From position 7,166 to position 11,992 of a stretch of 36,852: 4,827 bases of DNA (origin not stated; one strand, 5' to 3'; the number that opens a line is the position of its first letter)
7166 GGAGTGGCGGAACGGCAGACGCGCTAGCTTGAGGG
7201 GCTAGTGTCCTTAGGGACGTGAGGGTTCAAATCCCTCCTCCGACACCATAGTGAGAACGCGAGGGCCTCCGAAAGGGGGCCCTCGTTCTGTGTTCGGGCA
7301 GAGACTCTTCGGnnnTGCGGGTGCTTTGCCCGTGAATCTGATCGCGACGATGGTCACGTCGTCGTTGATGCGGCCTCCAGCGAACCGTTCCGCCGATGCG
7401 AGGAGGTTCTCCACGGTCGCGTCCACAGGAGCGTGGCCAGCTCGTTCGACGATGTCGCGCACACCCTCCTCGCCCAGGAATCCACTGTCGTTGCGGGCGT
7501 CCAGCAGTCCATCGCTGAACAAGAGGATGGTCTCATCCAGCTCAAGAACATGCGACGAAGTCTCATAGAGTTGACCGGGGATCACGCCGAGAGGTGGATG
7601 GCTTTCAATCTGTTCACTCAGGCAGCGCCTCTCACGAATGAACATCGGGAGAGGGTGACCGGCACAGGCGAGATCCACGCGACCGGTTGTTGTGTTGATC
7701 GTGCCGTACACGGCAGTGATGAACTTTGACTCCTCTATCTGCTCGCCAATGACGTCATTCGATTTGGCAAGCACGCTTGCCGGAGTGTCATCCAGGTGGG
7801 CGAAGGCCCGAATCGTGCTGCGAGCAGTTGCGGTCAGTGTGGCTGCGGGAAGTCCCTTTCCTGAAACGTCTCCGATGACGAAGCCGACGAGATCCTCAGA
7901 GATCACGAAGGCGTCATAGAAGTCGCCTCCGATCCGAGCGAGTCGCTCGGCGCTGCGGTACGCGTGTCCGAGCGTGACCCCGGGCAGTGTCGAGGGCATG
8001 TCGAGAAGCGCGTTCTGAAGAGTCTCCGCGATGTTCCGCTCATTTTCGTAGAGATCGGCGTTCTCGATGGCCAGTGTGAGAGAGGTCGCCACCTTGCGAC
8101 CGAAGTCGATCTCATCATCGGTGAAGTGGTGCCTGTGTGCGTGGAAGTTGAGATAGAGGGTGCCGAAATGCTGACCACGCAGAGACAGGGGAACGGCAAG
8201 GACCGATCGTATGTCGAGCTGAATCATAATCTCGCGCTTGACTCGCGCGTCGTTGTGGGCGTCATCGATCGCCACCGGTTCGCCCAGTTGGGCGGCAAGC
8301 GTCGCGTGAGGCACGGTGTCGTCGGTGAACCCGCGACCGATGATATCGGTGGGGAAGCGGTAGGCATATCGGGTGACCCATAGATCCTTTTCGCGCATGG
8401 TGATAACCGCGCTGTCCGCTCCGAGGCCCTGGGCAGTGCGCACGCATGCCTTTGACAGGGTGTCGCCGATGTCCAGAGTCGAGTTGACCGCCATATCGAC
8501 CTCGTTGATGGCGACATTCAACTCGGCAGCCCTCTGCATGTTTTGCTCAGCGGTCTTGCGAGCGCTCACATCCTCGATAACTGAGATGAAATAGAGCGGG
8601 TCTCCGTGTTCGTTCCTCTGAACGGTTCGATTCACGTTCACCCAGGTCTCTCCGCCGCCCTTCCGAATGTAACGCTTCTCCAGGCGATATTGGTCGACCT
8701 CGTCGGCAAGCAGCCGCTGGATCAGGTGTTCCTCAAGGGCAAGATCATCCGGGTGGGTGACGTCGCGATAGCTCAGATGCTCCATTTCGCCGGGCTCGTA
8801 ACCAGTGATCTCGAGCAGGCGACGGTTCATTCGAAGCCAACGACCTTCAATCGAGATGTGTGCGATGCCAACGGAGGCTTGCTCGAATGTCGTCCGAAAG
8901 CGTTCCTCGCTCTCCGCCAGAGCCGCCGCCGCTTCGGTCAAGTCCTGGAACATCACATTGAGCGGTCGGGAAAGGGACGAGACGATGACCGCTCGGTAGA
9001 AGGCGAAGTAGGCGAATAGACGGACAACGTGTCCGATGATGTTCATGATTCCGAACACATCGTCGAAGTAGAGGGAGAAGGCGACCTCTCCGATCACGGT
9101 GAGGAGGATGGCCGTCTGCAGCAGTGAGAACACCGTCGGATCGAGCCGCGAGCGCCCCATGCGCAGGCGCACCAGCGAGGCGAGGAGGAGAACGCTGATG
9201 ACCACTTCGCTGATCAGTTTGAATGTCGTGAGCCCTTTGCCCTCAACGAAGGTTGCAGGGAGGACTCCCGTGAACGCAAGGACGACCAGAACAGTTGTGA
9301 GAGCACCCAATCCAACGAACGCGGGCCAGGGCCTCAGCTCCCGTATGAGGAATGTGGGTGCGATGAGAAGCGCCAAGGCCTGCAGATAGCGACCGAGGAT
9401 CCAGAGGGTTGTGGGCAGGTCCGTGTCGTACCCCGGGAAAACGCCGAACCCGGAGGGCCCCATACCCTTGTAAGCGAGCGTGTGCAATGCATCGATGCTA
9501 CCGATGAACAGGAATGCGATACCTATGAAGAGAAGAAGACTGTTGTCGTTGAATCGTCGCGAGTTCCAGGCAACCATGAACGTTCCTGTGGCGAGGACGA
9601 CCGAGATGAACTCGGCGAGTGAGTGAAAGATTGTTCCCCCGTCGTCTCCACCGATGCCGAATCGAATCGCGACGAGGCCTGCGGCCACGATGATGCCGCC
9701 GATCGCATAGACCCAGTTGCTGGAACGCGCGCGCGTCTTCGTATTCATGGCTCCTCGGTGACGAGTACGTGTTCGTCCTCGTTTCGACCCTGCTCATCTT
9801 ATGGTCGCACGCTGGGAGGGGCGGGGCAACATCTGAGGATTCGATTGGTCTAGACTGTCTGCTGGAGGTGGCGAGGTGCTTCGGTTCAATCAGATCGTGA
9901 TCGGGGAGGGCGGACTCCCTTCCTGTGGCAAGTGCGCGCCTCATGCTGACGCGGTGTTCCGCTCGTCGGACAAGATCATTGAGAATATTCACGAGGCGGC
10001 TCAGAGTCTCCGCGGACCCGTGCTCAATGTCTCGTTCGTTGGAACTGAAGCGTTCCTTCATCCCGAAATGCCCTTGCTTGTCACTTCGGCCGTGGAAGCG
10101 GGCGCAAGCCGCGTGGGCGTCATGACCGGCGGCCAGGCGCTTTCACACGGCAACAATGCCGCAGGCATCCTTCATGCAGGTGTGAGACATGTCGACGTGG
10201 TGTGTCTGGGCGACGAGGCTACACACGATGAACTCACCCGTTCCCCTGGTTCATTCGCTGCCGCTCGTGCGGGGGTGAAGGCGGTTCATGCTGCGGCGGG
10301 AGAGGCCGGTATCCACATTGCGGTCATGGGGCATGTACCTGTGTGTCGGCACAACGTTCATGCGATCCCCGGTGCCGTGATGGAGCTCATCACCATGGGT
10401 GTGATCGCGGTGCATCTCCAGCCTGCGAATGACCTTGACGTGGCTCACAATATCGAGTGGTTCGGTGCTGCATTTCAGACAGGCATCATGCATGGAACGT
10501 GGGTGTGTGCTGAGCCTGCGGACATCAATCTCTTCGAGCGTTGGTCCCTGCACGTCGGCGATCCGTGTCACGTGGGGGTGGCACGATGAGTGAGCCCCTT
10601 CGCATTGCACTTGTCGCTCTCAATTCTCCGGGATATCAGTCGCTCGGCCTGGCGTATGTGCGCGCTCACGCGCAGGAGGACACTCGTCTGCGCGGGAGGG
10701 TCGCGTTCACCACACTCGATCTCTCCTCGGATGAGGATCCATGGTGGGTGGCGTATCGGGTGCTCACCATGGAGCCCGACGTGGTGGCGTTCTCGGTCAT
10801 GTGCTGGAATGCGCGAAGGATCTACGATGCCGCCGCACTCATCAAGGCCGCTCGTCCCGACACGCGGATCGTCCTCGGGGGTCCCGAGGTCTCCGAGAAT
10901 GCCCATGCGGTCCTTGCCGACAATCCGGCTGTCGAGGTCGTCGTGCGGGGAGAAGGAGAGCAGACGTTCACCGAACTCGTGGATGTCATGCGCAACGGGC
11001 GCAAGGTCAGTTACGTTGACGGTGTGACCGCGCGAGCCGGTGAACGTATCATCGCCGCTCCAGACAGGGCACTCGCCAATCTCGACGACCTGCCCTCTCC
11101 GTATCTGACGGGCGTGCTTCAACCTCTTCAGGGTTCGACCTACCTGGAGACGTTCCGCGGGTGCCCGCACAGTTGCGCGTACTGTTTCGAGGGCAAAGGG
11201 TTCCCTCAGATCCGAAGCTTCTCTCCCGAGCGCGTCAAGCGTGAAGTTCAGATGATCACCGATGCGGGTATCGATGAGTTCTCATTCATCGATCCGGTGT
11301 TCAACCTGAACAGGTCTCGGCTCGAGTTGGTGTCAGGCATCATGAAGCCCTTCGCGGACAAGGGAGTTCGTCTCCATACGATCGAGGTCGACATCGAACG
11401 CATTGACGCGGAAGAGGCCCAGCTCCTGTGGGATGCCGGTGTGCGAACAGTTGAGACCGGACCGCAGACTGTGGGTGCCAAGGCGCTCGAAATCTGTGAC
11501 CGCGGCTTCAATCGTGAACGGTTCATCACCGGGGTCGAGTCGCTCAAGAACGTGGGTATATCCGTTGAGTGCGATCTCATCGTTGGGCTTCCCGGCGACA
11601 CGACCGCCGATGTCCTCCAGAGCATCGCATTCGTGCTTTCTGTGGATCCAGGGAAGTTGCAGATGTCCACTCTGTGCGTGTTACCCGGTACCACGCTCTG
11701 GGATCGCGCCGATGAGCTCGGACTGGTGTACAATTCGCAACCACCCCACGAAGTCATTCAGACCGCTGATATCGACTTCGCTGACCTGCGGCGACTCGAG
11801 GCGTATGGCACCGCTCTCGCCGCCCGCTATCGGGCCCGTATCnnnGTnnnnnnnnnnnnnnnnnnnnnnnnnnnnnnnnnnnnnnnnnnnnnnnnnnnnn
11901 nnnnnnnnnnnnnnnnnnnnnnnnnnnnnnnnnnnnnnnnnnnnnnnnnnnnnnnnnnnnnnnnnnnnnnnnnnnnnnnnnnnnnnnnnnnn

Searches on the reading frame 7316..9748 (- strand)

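Call 24: search_protein_families(library=pfam, proteins=[window:7316-9748:-], max_evalue=0.001)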
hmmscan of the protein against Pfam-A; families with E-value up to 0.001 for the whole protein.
window:7316-9748:- (811 aa): 10 families
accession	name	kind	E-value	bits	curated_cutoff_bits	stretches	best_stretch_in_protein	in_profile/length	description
PF17159.10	MASE3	-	4.2e-67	226.5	31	1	40-262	8-226/226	Membrane-associated sensor domain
PF07228.17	SpoIIE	-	5.7e-47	160.6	25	1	618-805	2-191/192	Stage II sporulation protein E (SpoIIE)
PF08447.18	PAS_3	-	1.2e-14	54.8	25.6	1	306-391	3-89/89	PAS fold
PF13185.12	GAF_2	-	1e-12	48.8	28.6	1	429-562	5-136/136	GAF domain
PF01590.32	GAF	-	8e-12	46.3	22.4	1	427-561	2-133/133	GAF domain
PF13426.13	PAS_9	-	1.1e-09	39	27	1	300-395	9-102/103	PAS domain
PF00989.32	PAS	-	1.5e-09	38.3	22.6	1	282-394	1-113/113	PAS fold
PF08448.16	PAS_4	-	6.5e-09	36.4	23.1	1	288-398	1-109/110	PAS fold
PF13188.13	PAS_8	-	0.00018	21.7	21.8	1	282-336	1-53/65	PAS domain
PF13492.12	GAF_3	-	0.00052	20.9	27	1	427-563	2-129/129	GAF domain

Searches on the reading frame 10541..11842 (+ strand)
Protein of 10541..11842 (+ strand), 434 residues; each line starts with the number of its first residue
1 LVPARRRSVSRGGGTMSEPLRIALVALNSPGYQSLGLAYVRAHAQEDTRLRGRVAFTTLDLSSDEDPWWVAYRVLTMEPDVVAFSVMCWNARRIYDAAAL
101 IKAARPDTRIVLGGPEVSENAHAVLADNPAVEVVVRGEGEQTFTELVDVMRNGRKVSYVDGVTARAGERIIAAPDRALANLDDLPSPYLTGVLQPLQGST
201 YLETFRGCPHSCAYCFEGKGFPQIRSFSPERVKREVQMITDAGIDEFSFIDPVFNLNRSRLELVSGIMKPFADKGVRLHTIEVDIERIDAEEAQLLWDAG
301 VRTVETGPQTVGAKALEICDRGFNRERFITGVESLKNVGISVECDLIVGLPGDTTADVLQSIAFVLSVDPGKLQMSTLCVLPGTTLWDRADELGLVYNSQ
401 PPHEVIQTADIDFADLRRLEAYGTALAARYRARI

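Call 24: search_protein_families(library=pfam, proteins=[window:10541-11842:+], max_evalue=0.001)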
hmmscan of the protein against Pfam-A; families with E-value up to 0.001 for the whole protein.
window:10541-11842:+ (434 aa): 2 families
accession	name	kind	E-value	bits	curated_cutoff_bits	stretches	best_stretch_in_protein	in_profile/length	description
PF04055.27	Radical_SAM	-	1.9e-23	83.9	29.5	1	203-364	2-165/166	Radical SAM superfamily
PF02310.24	B12-binding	-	6.1e-14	52.3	32.1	1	35-147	15-121/121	B12 binding domain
